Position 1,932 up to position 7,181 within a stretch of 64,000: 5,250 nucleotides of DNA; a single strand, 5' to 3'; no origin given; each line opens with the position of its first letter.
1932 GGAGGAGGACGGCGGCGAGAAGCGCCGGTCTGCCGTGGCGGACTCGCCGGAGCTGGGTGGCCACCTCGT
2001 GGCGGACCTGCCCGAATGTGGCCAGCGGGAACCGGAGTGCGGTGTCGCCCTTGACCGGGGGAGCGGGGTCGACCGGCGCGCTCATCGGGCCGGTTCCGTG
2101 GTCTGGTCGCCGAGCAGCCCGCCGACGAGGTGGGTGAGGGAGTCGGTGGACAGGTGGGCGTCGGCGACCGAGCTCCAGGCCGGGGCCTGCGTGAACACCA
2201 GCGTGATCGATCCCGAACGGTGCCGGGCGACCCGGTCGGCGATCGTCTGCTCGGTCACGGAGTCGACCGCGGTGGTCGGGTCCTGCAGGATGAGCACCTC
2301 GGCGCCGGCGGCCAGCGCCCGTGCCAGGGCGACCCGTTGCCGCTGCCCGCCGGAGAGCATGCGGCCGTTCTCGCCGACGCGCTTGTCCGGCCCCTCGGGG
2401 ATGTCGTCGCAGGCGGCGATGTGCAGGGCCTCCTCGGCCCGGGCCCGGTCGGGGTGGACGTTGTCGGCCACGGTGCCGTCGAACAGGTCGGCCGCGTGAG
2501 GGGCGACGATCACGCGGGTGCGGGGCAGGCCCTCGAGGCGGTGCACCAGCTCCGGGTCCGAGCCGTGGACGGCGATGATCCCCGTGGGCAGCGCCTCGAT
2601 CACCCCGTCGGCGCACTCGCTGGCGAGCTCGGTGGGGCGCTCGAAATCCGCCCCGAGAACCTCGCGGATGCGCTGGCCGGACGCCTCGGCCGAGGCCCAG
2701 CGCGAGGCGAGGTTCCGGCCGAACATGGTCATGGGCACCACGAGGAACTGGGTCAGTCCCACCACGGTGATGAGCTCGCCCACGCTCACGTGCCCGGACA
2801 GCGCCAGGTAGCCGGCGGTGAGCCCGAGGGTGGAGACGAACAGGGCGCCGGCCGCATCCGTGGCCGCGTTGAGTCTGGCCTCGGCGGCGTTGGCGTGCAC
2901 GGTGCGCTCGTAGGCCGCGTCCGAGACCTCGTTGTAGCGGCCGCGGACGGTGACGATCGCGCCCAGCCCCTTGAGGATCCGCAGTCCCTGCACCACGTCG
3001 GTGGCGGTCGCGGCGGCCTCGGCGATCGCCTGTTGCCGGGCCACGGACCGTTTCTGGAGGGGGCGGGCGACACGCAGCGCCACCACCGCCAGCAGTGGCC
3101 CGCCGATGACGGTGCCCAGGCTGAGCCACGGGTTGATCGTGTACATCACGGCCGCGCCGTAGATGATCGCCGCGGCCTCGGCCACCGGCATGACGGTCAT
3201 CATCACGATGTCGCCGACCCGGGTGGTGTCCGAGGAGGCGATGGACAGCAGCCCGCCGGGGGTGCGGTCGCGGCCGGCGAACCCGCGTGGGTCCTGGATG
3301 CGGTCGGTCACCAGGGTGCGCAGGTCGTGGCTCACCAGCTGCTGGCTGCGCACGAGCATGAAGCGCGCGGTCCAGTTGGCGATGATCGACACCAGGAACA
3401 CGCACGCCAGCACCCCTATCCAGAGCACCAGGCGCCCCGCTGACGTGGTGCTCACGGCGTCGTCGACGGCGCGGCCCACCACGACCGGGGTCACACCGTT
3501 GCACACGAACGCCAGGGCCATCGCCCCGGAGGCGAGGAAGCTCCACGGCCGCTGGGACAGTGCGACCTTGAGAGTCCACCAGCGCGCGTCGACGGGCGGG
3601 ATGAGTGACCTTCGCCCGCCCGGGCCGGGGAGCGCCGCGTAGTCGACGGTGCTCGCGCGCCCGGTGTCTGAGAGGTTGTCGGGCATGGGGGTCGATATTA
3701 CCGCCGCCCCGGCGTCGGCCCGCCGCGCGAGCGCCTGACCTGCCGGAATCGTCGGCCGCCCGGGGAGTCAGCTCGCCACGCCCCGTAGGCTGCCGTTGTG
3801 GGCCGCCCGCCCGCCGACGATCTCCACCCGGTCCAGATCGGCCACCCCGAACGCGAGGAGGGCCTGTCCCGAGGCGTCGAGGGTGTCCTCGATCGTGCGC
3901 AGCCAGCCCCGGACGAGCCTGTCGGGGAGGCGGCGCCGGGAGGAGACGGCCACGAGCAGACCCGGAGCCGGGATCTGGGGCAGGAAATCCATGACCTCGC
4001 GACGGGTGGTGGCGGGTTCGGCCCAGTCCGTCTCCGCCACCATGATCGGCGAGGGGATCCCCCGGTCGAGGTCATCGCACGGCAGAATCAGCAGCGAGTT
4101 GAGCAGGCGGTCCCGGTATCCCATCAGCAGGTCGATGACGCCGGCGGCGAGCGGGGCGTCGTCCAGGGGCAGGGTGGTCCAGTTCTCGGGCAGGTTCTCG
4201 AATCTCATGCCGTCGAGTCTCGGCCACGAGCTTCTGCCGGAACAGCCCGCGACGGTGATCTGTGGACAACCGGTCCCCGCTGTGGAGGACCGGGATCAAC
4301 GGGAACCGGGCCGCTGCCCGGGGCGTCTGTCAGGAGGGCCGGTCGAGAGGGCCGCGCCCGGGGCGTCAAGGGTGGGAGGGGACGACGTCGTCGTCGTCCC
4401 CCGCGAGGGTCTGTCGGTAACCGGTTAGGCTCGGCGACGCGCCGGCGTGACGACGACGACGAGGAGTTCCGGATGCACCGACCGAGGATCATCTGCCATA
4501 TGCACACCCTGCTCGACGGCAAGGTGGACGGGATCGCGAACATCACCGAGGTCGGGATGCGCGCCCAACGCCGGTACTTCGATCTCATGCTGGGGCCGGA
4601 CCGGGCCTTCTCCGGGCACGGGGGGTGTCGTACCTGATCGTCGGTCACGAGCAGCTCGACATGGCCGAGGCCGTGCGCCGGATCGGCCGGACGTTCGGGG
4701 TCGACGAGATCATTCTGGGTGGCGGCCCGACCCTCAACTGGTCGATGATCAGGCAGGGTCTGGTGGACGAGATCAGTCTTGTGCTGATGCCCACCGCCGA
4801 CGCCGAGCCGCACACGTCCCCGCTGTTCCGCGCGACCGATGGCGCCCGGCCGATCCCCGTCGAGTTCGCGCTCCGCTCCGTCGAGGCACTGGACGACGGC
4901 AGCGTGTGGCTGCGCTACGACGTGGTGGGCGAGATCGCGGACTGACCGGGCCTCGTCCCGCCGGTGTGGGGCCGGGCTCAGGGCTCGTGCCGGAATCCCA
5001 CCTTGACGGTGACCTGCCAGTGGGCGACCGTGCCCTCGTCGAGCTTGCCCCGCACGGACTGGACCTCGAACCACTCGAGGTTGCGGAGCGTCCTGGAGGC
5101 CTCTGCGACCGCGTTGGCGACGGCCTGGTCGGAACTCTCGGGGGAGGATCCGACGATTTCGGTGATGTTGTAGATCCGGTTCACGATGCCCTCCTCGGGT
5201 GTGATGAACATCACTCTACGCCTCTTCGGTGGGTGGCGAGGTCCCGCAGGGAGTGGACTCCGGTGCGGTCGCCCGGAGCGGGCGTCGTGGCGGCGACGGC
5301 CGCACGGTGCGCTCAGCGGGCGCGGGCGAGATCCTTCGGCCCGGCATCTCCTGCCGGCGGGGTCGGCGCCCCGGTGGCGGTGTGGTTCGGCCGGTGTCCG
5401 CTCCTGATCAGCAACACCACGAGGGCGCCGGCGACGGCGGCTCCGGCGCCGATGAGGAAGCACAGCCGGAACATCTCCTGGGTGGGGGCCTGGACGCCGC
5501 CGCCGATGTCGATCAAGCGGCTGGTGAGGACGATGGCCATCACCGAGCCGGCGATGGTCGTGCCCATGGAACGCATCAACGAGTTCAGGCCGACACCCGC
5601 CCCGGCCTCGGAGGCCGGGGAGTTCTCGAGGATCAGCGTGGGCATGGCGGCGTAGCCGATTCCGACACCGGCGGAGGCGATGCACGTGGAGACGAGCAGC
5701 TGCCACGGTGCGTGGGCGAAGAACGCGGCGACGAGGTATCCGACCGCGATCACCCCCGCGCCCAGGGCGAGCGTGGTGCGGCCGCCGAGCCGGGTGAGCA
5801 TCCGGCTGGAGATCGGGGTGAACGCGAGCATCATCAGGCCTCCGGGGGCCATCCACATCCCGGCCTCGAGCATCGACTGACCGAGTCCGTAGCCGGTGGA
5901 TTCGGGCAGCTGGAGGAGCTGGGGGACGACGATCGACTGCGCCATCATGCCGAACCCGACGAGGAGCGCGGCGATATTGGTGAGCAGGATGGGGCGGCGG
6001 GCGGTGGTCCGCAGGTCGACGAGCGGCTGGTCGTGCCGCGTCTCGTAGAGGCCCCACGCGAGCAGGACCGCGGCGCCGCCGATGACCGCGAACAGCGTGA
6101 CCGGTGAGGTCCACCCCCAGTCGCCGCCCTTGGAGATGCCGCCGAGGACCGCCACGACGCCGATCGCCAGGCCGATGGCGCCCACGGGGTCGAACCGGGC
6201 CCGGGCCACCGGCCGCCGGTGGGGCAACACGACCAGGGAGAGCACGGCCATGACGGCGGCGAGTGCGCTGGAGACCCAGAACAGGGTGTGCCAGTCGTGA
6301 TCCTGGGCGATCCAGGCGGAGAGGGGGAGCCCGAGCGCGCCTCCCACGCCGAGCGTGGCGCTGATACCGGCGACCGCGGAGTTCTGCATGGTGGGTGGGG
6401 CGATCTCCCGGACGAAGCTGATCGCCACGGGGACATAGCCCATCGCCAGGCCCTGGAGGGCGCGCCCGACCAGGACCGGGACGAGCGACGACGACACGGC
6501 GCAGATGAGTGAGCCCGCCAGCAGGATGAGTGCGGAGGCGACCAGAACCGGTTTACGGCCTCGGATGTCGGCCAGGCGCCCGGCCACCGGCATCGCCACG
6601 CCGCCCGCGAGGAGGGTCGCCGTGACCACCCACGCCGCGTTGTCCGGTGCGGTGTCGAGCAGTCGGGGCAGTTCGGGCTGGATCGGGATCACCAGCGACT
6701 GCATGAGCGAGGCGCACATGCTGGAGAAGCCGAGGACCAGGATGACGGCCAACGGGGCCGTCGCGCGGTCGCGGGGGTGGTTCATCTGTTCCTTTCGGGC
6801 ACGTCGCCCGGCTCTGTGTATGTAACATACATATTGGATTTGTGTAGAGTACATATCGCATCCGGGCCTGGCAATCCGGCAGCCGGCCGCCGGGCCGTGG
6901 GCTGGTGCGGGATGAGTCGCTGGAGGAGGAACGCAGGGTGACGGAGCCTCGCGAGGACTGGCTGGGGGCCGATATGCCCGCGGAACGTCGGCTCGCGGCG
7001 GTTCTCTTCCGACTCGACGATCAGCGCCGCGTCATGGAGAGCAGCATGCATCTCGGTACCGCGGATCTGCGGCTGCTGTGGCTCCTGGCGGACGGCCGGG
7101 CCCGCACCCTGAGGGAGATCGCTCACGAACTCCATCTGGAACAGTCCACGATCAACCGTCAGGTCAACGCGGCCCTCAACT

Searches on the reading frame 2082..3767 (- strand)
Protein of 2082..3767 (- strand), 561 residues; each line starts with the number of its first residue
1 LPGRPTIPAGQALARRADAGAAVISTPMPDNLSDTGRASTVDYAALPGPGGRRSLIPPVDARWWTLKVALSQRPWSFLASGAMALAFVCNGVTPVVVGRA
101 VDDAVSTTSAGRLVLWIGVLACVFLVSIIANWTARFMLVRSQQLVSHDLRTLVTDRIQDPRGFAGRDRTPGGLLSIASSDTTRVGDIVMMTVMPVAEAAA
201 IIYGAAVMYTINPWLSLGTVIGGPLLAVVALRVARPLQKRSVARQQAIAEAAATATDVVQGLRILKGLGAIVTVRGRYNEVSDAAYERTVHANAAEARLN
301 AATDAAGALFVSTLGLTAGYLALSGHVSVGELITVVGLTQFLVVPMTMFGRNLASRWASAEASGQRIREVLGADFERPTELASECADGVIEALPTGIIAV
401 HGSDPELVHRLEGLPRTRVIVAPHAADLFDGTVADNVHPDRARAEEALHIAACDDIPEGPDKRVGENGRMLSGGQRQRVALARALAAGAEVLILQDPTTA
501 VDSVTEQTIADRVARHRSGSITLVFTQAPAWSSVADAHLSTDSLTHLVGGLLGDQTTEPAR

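Call 88: search_protein_families(library=pfam, proteins=[window:2082-3767:-], max_evalue=0.00001)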
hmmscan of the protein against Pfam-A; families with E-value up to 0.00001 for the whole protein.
window:2082-3767:- (561 aa): 2 families
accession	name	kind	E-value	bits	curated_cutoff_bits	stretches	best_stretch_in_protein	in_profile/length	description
PF00664.28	ABC_membrane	-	3.9e-27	96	28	1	88-346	13-274/274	ABC transporter transmembrane region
PF00005.33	ABC_tran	-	3.5e-10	41.1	25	1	413-498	55-136/137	ABC transporter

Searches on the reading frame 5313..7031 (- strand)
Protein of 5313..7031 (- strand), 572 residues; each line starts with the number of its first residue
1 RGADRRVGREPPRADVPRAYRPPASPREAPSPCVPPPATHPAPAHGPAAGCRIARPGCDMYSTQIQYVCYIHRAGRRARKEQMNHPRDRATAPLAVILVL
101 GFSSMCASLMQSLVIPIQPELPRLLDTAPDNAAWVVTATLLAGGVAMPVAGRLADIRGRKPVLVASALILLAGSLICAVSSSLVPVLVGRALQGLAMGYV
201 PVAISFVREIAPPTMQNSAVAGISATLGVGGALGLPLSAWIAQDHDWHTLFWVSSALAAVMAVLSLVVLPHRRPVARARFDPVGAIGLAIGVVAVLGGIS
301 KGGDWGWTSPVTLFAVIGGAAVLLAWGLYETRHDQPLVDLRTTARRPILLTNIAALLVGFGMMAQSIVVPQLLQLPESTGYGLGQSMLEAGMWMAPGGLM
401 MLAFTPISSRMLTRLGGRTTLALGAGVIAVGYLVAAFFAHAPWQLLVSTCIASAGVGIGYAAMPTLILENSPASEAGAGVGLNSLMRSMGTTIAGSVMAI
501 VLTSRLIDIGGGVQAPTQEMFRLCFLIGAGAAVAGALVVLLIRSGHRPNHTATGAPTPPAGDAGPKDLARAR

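Call 88: search_protein_families(library=pfam, proteins=[window:5313-7031:-], max_evalue=0.00001)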
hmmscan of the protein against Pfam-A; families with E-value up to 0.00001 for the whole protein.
window:5313-7031:- (572 aa): 3 families
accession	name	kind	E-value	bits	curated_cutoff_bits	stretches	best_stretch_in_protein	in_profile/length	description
PF07690.21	MFS_1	-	1.7e-57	195.4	33.4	3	101-276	2-179/347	Major Facilitator Superfamily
PF00083.30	Sugar_tr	-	1.8e-14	54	22.3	1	133-267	49-190/452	Sugar (and other) transporter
PF12832.13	MFS_1_like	-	7.4e-07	29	25.2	0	383-497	242-356/373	MFS_1 like family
